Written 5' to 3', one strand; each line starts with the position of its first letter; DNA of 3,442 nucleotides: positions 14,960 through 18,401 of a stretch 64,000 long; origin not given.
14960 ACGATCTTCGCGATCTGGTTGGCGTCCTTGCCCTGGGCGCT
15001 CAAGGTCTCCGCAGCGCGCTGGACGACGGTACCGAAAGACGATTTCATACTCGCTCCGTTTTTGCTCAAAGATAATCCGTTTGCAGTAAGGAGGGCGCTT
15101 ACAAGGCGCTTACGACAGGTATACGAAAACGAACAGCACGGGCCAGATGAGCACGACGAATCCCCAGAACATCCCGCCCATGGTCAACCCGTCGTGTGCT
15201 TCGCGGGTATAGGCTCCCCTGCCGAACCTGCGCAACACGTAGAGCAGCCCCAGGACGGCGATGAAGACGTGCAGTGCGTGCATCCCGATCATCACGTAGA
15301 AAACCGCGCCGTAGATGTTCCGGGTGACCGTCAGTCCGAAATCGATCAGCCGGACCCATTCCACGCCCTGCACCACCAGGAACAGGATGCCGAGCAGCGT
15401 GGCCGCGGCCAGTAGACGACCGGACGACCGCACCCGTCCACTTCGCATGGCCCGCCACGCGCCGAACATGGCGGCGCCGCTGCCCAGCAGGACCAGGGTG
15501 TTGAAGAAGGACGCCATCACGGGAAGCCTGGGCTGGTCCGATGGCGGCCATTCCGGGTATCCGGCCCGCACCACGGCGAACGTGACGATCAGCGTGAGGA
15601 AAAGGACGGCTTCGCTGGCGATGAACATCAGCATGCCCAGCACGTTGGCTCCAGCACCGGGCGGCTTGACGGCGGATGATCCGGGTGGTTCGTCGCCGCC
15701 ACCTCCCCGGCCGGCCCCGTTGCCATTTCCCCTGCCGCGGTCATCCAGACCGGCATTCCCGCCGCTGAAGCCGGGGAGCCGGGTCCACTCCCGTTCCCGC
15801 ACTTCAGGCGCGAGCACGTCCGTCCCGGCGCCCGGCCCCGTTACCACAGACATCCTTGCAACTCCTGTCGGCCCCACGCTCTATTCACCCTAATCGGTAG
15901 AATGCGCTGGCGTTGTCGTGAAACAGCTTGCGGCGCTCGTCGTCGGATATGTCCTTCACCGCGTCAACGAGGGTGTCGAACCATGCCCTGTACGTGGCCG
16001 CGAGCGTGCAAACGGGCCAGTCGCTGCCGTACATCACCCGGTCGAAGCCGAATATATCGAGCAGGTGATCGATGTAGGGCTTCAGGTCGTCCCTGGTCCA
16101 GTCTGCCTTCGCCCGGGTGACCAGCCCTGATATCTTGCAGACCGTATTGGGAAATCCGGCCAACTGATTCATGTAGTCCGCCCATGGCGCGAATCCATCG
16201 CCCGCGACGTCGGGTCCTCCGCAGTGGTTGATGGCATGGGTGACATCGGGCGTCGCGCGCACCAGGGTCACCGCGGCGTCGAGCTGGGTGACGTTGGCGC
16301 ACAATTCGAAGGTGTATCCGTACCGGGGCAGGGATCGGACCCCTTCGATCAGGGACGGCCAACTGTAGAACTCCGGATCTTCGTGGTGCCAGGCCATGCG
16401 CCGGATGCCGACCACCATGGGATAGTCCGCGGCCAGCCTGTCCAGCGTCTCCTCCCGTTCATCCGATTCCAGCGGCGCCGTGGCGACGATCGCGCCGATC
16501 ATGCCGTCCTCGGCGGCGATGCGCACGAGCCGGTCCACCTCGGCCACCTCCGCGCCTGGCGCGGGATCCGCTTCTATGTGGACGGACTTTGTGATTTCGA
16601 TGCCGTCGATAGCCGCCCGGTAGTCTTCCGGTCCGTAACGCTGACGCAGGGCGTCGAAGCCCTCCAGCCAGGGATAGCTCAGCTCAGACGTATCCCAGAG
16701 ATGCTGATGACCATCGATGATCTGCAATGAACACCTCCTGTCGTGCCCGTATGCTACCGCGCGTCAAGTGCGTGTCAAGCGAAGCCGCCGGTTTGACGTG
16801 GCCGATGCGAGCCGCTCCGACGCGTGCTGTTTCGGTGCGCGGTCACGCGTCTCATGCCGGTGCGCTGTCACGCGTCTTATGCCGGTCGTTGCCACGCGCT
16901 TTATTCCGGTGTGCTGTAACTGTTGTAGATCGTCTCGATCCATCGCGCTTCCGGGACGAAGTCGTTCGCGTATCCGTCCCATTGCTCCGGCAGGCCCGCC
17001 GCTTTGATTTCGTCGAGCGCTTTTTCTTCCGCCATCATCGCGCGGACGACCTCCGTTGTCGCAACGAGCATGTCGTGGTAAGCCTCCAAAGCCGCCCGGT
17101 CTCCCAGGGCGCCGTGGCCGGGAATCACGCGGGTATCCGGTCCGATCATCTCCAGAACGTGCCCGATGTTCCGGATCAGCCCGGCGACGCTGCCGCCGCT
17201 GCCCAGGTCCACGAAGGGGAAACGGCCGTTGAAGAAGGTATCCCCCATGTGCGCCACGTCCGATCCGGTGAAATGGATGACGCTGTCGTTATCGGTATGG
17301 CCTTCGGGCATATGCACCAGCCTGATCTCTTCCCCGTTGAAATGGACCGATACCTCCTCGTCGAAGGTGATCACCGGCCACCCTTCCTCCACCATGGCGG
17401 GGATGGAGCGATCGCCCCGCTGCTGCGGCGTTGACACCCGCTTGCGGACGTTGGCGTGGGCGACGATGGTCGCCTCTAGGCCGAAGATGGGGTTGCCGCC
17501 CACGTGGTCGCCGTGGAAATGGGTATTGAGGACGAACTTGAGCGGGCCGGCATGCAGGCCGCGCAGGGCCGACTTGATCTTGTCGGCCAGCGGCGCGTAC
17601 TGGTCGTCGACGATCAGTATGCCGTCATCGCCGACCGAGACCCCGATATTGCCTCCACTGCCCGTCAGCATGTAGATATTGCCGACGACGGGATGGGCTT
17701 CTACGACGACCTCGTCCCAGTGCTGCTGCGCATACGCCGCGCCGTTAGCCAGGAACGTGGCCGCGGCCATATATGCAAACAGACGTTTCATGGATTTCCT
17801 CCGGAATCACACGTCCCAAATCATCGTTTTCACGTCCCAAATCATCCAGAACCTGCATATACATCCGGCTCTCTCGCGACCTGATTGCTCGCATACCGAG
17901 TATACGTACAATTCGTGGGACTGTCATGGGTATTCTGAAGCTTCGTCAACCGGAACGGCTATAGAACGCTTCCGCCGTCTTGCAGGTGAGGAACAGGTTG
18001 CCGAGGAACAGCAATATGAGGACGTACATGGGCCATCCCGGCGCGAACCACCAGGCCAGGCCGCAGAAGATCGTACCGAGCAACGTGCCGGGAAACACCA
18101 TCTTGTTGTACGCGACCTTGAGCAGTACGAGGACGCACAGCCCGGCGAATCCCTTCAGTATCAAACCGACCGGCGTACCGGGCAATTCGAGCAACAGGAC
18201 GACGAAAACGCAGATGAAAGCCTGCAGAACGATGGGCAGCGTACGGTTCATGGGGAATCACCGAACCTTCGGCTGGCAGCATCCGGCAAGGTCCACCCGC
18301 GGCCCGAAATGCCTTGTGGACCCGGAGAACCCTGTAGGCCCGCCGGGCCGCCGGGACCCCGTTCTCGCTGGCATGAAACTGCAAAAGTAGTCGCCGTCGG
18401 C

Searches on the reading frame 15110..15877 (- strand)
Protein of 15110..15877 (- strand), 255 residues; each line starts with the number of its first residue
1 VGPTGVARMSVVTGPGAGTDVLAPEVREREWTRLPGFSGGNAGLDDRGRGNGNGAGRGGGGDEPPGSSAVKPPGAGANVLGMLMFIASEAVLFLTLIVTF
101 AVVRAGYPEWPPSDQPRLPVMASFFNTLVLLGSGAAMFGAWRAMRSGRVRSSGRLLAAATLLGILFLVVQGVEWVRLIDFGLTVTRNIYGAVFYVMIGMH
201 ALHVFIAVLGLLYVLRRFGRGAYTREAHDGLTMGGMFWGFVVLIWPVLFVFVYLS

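Call 13: search_protein_families(library=pfam, proteins=[window:15110-15877:-], max_evalue=0.001)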
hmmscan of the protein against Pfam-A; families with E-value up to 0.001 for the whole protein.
window:15110-15877:- (255 aa): 1 family
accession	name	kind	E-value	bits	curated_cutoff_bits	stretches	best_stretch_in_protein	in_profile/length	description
PF00510.24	COX3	-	9.4e-23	81.8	23.8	1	80-254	78-255/258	Cytochrome c oxidase subunit III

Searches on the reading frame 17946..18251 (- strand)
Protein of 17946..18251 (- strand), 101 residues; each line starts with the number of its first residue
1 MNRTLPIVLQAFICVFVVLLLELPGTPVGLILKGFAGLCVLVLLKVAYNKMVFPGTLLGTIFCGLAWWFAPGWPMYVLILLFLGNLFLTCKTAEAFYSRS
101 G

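Call 13: search_protein_families(library=pfam, proteins=[window:17946-18251:-], max_evalue=0.001)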
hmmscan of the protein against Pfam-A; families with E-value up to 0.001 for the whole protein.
window:17946-18251:- (101 aa): 0 families

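Call 48: search_protein_families(library=phrogs, proteins=[window:17946-18251:-], max_evalue=0.01)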
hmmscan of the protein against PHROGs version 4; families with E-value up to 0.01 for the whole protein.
window:17946-18251:- (101 aa): 0 families
